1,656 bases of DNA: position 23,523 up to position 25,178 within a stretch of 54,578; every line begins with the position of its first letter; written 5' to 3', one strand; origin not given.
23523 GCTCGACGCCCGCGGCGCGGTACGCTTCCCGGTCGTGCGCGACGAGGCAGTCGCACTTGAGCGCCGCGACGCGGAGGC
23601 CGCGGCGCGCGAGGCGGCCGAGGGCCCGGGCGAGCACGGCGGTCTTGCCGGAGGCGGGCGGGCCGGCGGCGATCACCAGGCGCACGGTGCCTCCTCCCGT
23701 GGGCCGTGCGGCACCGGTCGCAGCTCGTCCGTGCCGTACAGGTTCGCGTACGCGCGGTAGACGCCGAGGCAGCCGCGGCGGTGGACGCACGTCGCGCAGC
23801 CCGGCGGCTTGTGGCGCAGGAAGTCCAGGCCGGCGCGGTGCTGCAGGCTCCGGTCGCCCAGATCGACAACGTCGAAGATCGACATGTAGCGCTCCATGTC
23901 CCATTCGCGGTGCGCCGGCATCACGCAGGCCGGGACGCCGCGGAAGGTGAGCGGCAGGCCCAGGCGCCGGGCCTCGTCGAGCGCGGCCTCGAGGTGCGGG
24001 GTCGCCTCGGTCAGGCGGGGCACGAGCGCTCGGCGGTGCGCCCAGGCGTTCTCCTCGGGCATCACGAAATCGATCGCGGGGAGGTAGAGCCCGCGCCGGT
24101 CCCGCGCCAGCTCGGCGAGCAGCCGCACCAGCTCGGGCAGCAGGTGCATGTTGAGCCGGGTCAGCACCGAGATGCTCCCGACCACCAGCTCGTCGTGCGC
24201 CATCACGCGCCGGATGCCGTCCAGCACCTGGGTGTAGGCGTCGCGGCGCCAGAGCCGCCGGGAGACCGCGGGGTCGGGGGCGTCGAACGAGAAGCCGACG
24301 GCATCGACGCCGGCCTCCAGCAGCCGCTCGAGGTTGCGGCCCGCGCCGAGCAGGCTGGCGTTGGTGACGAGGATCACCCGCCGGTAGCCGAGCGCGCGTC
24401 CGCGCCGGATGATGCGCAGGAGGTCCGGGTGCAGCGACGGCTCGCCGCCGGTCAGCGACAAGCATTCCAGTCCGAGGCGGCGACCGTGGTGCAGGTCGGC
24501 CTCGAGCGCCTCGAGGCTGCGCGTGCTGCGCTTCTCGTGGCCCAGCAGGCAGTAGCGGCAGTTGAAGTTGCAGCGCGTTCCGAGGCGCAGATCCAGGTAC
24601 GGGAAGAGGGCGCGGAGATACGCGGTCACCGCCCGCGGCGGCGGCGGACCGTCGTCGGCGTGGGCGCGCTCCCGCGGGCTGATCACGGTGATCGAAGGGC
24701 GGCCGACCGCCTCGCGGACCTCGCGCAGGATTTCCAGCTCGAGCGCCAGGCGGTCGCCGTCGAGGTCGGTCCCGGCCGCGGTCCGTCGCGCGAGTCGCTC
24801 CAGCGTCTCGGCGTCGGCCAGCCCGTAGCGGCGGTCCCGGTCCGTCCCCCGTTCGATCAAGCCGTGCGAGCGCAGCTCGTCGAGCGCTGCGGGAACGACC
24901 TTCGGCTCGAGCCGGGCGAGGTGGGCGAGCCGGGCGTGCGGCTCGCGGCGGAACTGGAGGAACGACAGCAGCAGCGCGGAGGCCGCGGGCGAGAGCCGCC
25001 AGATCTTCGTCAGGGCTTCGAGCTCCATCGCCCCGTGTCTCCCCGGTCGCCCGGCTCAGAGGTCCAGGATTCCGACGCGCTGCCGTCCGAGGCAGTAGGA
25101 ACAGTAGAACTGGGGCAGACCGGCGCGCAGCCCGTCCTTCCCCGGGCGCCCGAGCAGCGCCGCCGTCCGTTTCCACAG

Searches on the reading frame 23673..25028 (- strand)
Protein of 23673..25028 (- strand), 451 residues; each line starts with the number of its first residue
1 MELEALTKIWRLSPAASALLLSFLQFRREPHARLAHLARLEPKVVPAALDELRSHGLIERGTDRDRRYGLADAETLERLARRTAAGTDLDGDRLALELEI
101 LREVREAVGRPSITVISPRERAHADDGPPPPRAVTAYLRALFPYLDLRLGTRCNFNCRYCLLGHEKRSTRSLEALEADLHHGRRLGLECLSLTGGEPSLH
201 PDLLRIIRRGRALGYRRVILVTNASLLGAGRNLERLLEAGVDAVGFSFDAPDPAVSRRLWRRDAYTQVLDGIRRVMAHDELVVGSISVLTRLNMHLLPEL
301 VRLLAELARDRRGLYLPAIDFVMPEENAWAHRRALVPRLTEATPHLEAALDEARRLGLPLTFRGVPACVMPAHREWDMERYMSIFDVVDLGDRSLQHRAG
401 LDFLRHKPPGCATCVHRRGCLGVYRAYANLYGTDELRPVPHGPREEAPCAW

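Call 23: search_protein_families(library=pfam, proteins=[window:23673-25028:-], max_evalue=0.01)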
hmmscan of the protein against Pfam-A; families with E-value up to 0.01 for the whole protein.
window:23673-25028:- (451 aa): 1 family
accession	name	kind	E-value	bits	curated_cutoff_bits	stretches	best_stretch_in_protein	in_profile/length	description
PF04055.27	Radical_SAM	-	2.8e-23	83.4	29.5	1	149-303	3-165/166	Radical SAM superfamily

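Call 71: search_protein_families(library=ncbifam, proteins=[window:23673-25028:-], max_evalue=0.00001)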
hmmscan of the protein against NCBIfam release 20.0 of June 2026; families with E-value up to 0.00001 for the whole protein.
window:23673-25028:- (451 aa): 32 families (the best 25 are shown)
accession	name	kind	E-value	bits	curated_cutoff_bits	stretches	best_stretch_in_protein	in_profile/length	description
TIGR02668.1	moaA_archaeal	equivalog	1.4e-20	73.5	325.25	1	146-327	13-192/303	GTP 3',8-cyclase MoaA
TIGR02666.1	moaA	equivalog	6.9e-20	71.3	284.05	1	144-305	11-181/336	GTP 3',8-cyclase MoaA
NF038332.1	rSAM_rare_HxsC4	exception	3.2e-18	66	500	1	146-310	17-187/335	radical SAM protein HxsC4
NF045646.2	rSAM_Se_TrsS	equivalog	2.5e-16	59.3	490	1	149-319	92-266/441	radical SAM (seleno)protein TrsS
NF001199.0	PRK00164.2-1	equivalog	6.4e-16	58.4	231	1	145-303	14-174/308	GTP 3',8-cyclase MoaA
TIGR04317.1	W_rSAM_matur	equivalog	1.1e-15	57.7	380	1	147-307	8-174/349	tungsten cofactor oxidoreductase radical SAM maturase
TIGR04051.1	rSAM_NirJ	equivalog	2.8e-15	56.1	515.45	1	149-310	8-169/354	heme d1 biosynthesis radical SAM protein NirJ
TIGR02109.1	PQQ_syn_pqqE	equivalog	6e-15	55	381.35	1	148-311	12-176/358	pyrroloquinoline quinone biosynthesis protein PqqE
NF038283.1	viperin_w_prok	equivalog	2.8e-14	53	180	1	151-269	10-135/281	viperin family antiviral radical SAM protein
NF045702.1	rSAM_GDGT_ether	equivalog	8.1e-13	47.8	450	1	148-303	91-252/486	tetraether lipid synthase Tes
TIGR04466.1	rSAM_BlsE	equivalog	2.1e-12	47.2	400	1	144-307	4-165/327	cytosylglucuronate decarboxylase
TIGR04311.1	rSAM_Geo_metal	subfamily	3.3e-11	42.9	400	1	148-360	8-225/423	radical SAM/SPASM family putative metalloenzyme maturase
TIGR04303.1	GeoRSP_rSAM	equivalog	6.1e-11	42.5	400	1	151-304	13-164/325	GeoRSP system radical SAM/SPASM protein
TIGR04347.1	pseudo_SAM_Halo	equivalog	6.4e-11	42.1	525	1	150-315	45-210/390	TIGR04347 family pseudo-SAM/SPASM protein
TIGR02495.1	NrdG2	equivalog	3.7e-10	39.5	131.15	1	153-270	26-145/193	anaerobic ribonucleoside-triphosphate reductase activating protein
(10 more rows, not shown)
